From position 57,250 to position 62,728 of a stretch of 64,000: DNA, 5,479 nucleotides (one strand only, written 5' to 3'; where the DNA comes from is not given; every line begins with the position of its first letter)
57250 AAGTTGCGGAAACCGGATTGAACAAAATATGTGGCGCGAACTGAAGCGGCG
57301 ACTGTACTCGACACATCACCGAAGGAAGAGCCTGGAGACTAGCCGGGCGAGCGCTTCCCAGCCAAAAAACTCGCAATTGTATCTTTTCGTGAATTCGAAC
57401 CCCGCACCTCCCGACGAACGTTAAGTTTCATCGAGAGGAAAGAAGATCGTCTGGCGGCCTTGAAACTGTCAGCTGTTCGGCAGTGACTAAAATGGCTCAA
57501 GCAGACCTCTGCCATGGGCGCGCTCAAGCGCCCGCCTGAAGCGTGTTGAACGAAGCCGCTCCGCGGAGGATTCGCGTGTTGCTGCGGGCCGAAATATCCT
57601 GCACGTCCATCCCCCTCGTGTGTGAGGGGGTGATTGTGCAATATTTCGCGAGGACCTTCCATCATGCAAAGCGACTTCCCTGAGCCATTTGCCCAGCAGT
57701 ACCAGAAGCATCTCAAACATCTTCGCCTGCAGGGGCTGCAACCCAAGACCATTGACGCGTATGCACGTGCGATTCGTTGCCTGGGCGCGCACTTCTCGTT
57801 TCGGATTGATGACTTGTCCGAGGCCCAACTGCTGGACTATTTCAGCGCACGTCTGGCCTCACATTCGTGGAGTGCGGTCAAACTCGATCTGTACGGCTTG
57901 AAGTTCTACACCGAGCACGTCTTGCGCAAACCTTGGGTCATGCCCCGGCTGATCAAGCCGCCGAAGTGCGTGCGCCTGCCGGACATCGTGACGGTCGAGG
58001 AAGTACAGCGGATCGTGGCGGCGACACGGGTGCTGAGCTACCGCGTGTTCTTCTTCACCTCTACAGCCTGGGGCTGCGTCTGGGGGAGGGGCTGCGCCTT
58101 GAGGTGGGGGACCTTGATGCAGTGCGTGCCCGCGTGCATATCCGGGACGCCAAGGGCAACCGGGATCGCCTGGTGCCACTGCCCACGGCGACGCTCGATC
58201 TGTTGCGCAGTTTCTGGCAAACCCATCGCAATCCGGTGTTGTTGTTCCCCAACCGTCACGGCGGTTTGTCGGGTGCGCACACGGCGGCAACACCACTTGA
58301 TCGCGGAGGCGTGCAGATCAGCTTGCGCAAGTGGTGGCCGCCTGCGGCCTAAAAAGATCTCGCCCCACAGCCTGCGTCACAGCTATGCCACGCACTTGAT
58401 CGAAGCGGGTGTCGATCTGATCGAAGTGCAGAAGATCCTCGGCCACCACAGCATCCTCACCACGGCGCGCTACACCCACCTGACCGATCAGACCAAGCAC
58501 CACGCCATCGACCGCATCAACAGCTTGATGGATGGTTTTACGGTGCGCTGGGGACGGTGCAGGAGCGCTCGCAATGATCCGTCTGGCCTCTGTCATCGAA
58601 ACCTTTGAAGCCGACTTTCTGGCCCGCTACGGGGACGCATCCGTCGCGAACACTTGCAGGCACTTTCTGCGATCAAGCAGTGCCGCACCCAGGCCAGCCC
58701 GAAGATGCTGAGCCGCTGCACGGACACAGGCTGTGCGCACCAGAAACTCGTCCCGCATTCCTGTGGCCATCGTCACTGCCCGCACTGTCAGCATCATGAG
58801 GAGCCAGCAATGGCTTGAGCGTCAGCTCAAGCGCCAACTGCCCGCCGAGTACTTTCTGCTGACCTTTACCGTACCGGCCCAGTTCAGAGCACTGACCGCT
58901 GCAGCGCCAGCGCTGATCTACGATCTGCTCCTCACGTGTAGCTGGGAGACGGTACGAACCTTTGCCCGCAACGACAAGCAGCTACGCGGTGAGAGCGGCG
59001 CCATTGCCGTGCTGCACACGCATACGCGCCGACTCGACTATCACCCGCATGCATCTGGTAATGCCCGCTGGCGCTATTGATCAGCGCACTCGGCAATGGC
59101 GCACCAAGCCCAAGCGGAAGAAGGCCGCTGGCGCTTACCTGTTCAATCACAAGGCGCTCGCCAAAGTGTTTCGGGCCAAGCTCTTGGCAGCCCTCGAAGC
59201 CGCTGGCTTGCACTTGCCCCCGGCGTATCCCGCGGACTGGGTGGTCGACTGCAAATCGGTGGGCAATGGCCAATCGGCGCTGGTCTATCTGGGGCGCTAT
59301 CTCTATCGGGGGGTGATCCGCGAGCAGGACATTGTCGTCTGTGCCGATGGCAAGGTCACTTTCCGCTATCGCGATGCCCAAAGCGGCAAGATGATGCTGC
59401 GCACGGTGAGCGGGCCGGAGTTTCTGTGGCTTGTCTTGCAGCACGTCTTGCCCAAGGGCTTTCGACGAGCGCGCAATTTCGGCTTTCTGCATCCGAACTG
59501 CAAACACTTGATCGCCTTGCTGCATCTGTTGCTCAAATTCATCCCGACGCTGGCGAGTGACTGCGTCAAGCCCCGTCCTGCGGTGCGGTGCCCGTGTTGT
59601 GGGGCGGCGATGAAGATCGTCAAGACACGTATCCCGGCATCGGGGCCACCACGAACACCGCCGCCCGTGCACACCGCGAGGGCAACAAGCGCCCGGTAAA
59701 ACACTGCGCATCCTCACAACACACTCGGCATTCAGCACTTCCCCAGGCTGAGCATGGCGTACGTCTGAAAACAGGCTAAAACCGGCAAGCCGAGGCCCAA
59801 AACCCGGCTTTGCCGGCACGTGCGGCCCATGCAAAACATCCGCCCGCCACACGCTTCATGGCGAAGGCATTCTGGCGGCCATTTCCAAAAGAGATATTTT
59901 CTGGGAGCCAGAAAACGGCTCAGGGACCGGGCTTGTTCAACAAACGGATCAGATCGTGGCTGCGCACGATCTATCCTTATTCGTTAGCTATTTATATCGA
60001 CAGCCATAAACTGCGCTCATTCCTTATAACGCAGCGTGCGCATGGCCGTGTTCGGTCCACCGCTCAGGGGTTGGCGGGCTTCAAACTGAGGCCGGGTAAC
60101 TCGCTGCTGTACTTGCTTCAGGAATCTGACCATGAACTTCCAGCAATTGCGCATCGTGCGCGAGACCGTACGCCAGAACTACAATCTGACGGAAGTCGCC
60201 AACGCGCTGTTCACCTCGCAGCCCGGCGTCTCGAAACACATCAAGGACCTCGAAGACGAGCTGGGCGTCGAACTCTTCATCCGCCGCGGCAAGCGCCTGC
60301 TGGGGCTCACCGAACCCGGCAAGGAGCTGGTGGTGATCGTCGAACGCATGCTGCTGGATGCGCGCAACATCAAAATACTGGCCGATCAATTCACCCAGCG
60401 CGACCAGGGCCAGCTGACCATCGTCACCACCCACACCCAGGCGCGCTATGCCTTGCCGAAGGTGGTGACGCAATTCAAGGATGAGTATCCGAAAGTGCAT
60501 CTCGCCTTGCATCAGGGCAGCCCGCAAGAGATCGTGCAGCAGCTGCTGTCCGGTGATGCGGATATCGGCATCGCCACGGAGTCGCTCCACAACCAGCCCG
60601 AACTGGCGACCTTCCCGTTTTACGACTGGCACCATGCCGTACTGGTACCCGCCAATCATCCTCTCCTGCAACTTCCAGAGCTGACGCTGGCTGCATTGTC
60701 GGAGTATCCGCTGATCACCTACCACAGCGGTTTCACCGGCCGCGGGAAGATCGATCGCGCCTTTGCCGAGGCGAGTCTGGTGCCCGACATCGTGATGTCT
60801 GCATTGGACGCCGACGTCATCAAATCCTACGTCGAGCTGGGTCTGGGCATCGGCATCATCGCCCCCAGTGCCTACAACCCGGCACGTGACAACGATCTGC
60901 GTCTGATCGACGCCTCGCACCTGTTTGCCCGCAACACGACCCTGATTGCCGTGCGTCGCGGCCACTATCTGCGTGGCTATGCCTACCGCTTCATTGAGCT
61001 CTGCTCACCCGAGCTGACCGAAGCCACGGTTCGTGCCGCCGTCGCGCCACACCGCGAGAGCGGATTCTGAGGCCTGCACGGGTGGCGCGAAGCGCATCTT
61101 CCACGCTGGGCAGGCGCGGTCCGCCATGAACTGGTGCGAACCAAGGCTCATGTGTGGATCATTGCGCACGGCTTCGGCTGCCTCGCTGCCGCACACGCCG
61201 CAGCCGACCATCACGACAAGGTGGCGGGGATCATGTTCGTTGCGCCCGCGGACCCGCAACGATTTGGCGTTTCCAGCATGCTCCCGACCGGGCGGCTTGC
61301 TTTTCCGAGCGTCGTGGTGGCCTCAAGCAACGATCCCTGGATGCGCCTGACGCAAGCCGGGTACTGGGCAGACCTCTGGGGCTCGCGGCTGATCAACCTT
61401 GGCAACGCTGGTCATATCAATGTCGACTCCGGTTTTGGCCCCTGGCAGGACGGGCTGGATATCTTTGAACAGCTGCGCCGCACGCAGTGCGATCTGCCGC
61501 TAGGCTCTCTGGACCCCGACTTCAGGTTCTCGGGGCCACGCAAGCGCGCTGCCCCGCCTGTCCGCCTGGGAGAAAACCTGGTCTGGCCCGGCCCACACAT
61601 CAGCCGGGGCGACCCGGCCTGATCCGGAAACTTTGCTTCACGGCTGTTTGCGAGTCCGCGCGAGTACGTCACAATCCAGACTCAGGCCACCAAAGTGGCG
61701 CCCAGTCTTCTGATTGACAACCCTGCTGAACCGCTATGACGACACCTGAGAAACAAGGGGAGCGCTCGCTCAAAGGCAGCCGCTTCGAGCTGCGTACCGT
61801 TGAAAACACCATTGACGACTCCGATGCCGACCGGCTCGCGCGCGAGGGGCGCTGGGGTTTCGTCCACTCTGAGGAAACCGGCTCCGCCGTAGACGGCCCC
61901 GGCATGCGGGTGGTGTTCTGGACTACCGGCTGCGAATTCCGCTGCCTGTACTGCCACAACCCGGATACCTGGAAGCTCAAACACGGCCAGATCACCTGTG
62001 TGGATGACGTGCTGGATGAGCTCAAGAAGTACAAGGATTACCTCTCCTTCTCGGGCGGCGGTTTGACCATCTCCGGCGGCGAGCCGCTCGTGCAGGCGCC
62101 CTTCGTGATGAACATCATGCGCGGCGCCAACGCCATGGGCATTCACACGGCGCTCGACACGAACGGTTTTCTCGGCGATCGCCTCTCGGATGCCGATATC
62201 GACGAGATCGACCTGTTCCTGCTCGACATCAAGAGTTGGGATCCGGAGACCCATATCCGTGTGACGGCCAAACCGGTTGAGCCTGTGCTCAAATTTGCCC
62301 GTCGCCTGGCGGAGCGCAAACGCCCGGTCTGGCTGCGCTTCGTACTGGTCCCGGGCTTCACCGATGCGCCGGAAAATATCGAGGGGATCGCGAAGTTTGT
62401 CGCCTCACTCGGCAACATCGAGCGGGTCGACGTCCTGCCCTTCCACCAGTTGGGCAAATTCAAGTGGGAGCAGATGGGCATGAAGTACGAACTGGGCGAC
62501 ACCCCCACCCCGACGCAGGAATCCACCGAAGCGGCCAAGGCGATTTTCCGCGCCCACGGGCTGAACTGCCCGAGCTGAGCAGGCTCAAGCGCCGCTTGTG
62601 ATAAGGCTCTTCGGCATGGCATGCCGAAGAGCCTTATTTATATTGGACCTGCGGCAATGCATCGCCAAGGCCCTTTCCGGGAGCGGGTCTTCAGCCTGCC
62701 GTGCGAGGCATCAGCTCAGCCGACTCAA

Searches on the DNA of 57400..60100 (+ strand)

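Call 64: search_dna_similar(query=window:57400-60100:+, collection=plasmids, mode=distant, max_rows=8)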
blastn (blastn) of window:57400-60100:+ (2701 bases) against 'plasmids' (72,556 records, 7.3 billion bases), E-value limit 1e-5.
Records with a match: 1; places in all: 1; records where one place covers at least 80% of the query: 0.
Best place of each record, by identity: 60-80% 1.
By first word of the organism name: Escherichia 1.
By predicted mobility (MOB-suite, as given by PLSDB): conjugative 1.
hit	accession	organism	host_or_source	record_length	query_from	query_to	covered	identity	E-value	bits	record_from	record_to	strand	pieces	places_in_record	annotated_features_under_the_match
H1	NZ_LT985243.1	Escherichia coli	-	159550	964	1089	5%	70.6%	1e-5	62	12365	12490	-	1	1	site-specific integrase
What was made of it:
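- Tried and rejected: Only a 126-nt weak hit was found (call 64).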

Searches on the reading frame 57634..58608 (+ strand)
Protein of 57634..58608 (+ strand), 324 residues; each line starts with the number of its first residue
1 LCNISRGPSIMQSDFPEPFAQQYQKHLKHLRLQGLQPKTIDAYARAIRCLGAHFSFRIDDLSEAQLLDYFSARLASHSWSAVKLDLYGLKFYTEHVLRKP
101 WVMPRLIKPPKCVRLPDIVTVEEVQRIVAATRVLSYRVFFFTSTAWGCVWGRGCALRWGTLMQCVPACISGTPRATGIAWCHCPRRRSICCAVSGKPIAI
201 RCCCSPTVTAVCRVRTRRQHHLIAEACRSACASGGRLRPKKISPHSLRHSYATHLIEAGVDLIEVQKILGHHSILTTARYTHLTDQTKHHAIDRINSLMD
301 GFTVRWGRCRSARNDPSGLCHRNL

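Call 8: search_protein_families(library=pfam, proteins=[window:57634-58608:+], max_evalue=0.01)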
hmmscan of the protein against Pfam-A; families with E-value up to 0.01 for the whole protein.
window:57634-58608:+ (324 aa): 2 families
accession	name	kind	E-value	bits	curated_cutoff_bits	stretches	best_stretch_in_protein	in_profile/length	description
PF00589.27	Phage_integrase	-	4.5e-16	59.5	27.1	1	236-286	124-171/172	Phage integrase family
PF13495.12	Phage_int_SAM_4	-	1.1e-10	42.2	27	1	23-101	2-83/85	Phage integrase, N-terminal SAM-like domain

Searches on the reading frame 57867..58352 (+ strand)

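Call 66: search_protein_families(library=pfam, proteins=[window:57867-58352:+], max_evalue=0.001)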
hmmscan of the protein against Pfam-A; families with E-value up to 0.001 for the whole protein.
window:57867-58352:+ (161 aa): 1 family
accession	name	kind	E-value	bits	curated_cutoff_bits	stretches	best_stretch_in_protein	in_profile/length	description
PF00589.27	Phage_integrase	-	2.4e-09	37.6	27.1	1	62-154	28-115/172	Phage integrase family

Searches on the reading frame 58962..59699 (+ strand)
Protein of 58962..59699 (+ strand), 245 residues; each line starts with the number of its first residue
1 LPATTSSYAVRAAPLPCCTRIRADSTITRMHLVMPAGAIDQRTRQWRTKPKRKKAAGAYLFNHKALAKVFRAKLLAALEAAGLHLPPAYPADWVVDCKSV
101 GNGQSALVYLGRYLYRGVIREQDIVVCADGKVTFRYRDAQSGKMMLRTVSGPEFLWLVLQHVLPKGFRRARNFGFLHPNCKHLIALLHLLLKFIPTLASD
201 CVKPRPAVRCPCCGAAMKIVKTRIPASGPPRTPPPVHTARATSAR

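Call 66: search_protein_families(library=pfam, proteins=[window:58962-59699:+], max_evalue=0.001)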
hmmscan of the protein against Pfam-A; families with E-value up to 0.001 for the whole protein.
window:58962-59699:+ (245 aa): 1 family
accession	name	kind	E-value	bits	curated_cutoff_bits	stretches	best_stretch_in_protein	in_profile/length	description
PF04986.18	Y2_Tnp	-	1e-31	110.8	20.9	1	30-180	19-179/183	Putative transposase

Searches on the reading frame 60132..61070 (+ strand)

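Call 33: search_protein_families(library=pfam, proteins=[P0076, L031:9492-9776:+, L031:19569-20009:+], max_evalue=0.001)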
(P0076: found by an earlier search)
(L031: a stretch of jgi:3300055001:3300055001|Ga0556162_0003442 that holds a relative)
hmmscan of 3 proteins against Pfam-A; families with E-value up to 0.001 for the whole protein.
P0076 (3187 aa): 11 families
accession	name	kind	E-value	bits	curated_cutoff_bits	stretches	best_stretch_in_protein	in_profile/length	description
PF05593.20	RHS_repeat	-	1.3e-123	402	22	17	2413-2449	1-37/38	RHS Repeat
PF05345.18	He_PIG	-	4.1e-74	245.5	24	8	773-850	9-96/96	Putative Ig domain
PF17963.7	Big_9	-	1.3e-44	151.5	23.6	5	1312-1393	1-85/89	Bacterial Ig domain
PF24908.1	Ig_SIBA-E_2nd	-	1.4e-28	99.8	27.8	1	1499-1563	5-76/117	Integrin beta-like protein A-E, second Ig-like domain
PF17892.7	Cadherin_5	-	2.1e-13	50.3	26.5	0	876-940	30-96/98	Cadherin-like domain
PF17803.7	Cadherin_4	-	4.6e-08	33.9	25.1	0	1312-1355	11-58/71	Bacterial cadherin-like domain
PF19077.6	Big_13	-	7.8e-06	26.8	27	0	1081-1119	56-96/102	Bacterial Ig-like domain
PF07495.19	Y_Y_Y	-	1.2e-05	25.5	26.6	0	816-850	29-63/65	Y_Y_Y domain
PF15418.12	DUF4625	-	1.9e-05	25.4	27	0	1744-1771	103-130/131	Domain of unknown function (DUF4625)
PF20148.4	DUF6531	-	2.1e-05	25.2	24.1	1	1778-1822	9-51/74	Domain of unknown function (DUF6531)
PF00801.26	PKD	-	0.0002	21.7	23.5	0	1335-1393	19-76/80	PKD domain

L031:9492-9776:+ (94 aa): 0 families

L031:19569-20009:+ (147 aa): 0 families

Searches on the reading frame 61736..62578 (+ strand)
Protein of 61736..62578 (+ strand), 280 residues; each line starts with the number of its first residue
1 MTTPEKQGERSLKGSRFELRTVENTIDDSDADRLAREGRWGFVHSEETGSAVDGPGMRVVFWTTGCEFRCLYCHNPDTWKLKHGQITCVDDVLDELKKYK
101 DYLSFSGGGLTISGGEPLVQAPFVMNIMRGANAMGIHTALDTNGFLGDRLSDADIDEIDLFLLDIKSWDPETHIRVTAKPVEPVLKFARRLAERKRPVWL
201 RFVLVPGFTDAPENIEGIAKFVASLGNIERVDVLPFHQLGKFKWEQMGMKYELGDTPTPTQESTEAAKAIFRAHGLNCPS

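Call 33: search_protein_families(library=pfam, proteins=[P0076, L031:9492-9776:+, L031:19569-20009:+], max_evalue=0.001)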
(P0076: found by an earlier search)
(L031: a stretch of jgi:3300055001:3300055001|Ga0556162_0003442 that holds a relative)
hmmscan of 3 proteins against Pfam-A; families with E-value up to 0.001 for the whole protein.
P0076 (3187 aa): 11 families
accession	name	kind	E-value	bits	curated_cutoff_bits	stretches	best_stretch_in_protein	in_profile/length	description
PF05593.20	RHS_repeat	-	1.3e-123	402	22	17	2413-2449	1-37/38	RHS Repeat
PF05345.18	He_PIG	-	4.1e-74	245.5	24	8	773-850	9-96/96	Putative Ig domain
PF17963.7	Big_9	-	1.3e-44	151.5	23.6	5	1312-1393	1-85/89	Bacterial Ig domain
PF24908.1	Ig_SIBA-E_2nd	-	1.4e-28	99.8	27.8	1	1499-1563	5-76/117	Integrin beta-like protein A-E, second Ig-like domain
PF17892.7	Cadherin_5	-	2.1e-13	50.3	26.5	0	876-940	30-96/98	Cadherin-like domain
PF17803.7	Cadherin_4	-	4.6e-08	33.9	25.1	0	1312-1355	11-58/71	Bacterial cadherin-like domain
PF19077.6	Big_13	-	7.8e-06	26.8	27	0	1081-1119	56-96/102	Bacterial Ig-like domain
PF07495.19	Y_Y_Y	-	1.2e-05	25.5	26.6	0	816-850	29-63/65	Y_Y_Y domain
PF15418.12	DUF4625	-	1.9e-05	25.4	27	0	1744-1771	103-130/131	Domain of unknown function (DUF4625)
PF20148.4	DUF6531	-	2.1e-05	25.2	24.1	1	1778-1822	9-51/74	Domain of unknown function (DUF6531)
PF00801.26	PKD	-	0.0002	21.7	23.5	0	1335-1393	19-76/80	PKD domain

L031:9492-9776:+ (94 aa): 0 families

L031:19569-20009:+ (147 aa): 0 families
